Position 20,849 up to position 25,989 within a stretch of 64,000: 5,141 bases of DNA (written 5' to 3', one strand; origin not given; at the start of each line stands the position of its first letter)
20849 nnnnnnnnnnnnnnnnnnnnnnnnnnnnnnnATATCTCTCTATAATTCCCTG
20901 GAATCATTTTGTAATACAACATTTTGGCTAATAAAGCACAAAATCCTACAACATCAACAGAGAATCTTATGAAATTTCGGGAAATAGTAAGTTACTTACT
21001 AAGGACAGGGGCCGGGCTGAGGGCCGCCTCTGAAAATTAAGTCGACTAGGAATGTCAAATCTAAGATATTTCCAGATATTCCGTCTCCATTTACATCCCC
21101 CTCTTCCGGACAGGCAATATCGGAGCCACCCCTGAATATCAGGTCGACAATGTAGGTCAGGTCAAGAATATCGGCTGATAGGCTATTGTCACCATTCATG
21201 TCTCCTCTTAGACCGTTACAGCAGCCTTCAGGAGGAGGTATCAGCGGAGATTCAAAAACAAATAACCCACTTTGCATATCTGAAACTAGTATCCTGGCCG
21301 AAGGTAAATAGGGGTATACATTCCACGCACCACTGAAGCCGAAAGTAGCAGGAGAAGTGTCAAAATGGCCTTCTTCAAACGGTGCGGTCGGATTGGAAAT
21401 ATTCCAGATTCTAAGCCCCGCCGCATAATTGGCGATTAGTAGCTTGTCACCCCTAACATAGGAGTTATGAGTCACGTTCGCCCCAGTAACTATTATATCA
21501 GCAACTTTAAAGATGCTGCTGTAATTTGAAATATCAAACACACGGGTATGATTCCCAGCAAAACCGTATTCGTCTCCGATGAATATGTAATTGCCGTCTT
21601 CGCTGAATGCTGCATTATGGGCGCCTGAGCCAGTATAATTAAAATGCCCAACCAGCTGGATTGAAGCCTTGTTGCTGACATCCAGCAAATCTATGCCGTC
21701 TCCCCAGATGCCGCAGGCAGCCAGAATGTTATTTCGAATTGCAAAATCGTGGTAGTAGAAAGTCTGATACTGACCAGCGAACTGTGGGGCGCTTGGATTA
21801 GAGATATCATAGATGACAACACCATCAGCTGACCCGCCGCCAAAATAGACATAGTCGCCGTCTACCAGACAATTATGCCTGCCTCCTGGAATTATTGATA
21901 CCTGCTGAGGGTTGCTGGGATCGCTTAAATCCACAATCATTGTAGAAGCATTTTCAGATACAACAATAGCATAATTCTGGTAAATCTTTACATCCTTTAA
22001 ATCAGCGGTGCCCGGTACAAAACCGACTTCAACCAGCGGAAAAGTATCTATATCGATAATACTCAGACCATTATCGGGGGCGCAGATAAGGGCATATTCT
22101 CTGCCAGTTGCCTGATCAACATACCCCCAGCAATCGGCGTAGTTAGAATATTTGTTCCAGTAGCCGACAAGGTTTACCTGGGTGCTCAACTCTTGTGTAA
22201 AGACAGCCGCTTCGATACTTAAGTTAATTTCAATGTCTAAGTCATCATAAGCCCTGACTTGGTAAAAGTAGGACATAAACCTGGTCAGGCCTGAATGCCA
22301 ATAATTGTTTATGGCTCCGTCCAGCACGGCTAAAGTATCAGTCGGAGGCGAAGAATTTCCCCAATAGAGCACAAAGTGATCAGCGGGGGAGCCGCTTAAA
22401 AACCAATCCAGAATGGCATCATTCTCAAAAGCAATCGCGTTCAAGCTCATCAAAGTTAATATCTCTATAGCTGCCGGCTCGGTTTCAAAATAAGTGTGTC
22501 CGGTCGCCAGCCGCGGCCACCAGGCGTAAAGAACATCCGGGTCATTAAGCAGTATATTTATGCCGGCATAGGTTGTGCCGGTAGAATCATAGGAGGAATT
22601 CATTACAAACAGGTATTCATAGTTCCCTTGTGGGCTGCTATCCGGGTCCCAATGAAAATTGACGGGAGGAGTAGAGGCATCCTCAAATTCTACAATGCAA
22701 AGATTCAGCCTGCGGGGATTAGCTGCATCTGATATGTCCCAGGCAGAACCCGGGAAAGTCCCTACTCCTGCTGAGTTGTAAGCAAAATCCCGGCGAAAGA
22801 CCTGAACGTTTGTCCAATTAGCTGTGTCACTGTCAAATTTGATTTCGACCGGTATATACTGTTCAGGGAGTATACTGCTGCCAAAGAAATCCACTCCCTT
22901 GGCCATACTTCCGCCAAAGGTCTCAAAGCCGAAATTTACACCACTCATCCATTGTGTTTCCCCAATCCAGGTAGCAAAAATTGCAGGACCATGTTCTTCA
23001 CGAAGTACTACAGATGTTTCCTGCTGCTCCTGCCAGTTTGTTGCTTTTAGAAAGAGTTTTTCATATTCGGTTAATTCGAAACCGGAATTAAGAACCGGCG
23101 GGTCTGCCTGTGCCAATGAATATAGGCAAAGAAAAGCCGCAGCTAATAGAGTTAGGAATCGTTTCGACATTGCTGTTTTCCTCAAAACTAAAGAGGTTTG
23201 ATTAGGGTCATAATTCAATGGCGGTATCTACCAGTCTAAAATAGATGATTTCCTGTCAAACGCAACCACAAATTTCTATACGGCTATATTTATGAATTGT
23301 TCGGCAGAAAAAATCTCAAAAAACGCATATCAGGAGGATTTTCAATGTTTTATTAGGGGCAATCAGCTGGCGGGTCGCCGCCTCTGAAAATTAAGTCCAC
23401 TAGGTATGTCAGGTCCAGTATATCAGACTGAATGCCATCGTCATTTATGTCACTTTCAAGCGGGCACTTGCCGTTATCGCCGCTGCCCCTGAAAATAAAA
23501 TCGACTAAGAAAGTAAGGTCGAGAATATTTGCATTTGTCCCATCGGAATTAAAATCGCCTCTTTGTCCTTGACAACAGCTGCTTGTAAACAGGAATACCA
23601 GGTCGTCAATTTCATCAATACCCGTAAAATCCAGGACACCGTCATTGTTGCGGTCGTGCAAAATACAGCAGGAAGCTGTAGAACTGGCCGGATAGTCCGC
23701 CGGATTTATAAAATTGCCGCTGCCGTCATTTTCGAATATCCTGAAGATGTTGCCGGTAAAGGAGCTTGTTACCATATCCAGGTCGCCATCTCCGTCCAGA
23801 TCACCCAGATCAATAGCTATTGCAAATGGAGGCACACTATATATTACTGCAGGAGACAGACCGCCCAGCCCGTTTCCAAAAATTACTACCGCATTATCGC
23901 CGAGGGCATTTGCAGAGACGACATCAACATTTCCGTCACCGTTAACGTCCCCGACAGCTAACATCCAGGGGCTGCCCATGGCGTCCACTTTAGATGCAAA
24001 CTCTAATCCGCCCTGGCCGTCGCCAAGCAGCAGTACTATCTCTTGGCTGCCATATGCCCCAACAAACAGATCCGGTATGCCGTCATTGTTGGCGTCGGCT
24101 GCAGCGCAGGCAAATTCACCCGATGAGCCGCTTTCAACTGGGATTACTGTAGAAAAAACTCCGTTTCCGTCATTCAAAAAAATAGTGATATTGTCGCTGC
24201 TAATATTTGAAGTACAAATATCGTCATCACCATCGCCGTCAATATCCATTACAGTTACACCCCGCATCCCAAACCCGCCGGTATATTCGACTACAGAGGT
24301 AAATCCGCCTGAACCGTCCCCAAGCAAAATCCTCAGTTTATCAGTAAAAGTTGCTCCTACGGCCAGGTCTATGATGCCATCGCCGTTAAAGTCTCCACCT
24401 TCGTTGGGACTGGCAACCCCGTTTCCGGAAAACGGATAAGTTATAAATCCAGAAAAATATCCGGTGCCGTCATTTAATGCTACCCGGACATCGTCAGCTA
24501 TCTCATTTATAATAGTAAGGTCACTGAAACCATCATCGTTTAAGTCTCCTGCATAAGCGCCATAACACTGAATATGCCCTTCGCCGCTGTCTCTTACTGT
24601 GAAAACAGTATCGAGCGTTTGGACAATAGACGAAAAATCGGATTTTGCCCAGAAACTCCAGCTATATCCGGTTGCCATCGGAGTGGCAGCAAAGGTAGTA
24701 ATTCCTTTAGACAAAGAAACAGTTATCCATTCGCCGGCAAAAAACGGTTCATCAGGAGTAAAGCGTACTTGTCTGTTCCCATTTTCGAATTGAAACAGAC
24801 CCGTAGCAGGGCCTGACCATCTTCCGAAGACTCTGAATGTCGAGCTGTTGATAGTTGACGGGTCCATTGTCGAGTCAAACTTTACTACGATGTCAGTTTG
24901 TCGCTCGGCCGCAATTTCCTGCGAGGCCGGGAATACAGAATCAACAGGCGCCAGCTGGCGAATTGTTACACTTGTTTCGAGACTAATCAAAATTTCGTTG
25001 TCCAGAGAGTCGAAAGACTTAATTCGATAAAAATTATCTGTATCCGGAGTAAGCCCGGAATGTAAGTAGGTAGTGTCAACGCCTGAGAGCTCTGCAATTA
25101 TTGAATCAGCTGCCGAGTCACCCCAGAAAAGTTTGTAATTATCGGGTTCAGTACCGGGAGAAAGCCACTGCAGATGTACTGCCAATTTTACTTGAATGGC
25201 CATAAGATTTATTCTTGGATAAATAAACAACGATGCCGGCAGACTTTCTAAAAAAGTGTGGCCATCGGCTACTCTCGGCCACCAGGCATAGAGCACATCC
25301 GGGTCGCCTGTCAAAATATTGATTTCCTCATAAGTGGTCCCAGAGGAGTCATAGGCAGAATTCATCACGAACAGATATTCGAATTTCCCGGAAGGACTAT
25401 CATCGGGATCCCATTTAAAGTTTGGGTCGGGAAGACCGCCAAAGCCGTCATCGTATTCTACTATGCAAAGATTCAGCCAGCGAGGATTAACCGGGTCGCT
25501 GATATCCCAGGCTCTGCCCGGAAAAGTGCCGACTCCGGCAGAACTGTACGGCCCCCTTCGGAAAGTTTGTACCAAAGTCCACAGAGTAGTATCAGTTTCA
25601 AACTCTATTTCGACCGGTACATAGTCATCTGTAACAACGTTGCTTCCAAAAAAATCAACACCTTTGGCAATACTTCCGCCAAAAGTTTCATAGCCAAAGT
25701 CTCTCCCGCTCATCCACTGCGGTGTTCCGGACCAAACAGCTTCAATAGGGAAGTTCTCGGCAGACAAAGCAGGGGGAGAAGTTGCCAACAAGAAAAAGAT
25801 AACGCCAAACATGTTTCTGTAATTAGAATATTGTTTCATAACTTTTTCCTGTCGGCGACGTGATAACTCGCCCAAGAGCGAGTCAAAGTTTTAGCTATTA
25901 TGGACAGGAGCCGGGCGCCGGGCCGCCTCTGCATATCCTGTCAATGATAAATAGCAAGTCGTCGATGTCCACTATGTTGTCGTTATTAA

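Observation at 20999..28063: Three tandem paralogs share a ~175-aa N-terminal domain I cannot assign to any known family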

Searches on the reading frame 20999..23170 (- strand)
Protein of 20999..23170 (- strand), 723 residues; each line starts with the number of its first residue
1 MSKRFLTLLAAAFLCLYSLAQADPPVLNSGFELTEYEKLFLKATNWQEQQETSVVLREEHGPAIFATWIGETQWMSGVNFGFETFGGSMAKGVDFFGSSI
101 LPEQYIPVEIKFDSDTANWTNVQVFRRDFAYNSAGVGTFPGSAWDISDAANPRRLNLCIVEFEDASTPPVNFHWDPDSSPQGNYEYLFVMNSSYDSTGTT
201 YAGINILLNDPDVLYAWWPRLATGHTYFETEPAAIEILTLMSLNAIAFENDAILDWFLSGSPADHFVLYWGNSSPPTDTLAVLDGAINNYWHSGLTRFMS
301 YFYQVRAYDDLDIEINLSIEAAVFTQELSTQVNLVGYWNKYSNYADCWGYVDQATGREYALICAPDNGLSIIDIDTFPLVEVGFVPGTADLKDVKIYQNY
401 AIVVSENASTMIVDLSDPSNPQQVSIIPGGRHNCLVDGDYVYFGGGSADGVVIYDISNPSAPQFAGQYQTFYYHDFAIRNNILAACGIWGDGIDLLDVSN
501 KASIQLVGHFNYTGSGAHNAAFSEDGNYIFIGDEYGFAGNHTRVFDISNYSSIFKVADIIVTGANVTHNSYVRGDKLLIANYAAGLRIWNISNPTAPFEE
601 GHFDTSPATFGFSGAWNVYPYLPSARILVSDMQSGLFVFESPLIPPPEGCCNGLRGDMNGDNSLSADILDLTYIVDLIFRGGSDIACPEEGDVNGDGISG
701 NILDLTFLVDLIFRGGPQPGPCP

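Call 4: search_protein_families(library=pfam, proteins=[window:20999-23170:-], max_evalue=1)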
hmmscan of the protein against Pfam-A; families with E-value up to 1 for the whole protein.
window:20999-23170:- (723 aa): 1 family
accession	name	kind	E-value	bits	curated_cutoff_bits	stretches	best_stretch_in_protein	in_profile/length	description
PF08309.17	LVIVD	-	4.7e-23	80.7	20.2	3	435-470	8-42/42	LVIVD repeat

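Call 5: search_protein_families(library=ncbifam, proteins=[window:20999-23170:-], max_evalue=1)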
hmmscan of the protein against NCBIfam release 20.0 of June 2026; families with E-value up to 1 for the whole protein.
window:20999-23170:- (723 aa): 1 family
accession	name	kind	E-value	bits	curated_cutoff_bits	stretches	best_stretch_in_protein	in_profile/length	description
TIGR04312.1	choice_anch_B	subfamily_domain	2.9e-50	171.6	100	1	342-639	29-362/364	choice-of-anchor B family protein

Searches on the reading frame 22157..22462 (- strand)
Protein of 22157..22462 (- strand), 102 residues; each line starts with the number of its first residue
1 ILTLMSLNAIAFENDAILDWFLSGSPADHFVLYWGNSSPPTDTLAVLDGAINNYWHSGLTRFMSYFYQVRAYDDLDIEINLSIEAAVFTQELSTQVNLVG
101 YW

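Call 82: search_solved_structures(query=A5, max_evalue=1)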
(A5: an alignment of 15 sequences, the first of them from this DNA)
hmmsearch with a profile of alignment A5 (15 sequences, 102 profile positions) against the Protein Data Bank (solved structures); distinct sequences matched with E-value up to 1: 179 (the best 60 are shown).
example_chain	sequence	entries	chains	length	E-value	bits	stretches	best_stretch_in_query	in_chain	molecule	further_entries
8q6t_I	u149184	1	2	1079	4.8e-19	71.4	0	13-78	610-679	Titin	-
8g4l_bm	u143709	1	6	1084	8.4e-14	54.6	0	14-78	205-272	Titin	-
6mfa_A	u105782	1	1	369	1.4e-13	53.9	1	14-76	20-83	Fibronectin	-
4yh7_A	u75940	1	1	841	2.5e-12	49.8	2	15-93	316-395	Receptor-type tyrosine-protein phosphatase delta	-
4u3h_A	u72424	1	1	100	8.5e-10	41.7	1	8-85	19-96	FN3con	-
1fnf_A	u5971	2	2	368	1.3e-09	41.2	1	13-89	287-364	FIBRONECTIN | Isoform 1 of Fibronectin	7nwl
9ot8_A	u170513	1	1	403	2e-09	40.5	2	10-88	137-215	FN3con-9 - FN3con-41 fusion,Galectin-3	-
3mpc_A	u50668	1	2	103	4.2e-09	39.5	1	15-89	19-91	Fn3-like protein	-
6tpw_A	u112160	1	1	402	3e-08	36.8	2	15-78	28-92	Receptor-type tyrosine-protein phosphatase F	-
1fnh_A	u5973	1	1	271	6.3e-08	35.7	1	12-71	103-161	PROTEIN (FIBRONECTIN)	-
3r8q_A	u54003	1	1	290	9.2e-08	35.2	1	12-72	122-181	Fibronectin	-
5g56_A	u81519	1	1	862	1.9e-07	34.2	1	16-89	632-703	CARBOHYDRATE BINDING FAMILY 6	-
4yfe_A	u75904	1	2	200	4.5e-07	33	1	15-93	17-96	Receptor-type tyrosine-protein phosphatase delta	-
7ndg_B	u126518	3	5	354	6.4e-07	32.5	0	17-78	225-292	Neogenin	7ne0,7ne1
6xay_A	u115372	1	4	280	8e-07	32.2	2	13-89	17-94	Fibronectin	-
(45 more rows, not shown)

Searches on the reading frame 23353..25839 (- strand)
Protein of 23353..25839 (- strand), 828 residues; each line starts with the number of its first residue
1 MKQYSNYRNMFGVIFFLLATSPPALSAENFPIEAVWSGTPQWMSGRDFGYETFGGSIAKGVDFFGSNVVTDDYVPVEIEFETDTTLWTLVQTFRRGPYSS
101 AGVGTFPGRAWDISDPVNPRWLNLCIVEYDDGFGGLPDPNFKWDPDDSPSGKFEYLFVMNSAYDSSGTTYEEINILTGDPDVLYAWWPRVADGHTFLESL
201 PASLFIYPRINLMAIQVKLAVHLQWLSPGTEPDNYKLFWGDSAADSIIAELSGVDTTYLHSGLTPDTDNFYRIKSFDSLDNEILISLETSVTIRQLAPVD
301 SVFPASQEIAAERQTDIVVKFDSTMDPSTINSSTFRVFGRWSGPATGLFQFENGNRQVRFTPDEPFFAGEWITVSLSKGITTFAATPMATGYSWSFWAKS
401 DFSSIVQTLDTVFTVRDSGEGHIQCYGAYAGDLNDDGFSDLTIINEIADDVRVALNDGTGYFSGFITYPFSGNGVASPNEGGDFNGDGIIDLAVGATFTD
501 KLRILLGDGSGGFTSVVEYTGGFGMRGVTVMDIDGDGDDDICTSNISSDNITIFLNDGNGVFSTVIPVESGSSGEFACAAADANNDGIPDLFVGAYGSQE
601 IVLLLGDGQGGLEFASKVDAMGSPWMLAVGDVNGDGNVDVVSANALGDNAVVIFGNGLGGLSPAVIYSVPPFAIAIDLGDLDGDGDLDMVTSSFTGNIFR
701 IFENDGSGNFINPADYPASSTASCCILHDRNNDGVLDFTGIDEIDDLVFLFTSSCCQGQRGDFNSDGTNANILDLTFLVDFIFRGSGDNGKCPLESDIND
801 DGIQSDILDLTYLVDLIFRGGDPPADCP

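Call 4: search_protein_families(library=pfam, proteins=[window:23353-25839:-], max_evalue=1)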
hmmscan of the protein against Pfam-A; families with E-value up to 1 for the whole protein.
window:23353-25839:- (828 aa): 3 families
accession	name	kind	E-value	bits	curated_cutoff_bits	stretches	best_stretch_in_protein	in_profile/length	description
PF13517.12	FG-GAP_3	-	1.9e-43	147.3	26.9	6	532-593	1-61/61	FG-GAP-like repeat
PF01839.29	FG-GAP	-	6e-10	39.2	22.1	5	579-598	6-25/37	FG-GAP repeat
PF13205.12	Big_5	-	6.1e-10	40.2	23.6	1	299-396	7-103/105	Bacterial Ig-like domain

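Call 5: search_protein_families(library=ncbifam, proteins=[window:23353-25839:-], max_evalue=1)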
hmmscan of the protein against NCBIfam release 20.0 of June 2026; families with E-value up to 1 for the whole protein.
window:23353-25839:- (828 aa): 0 families
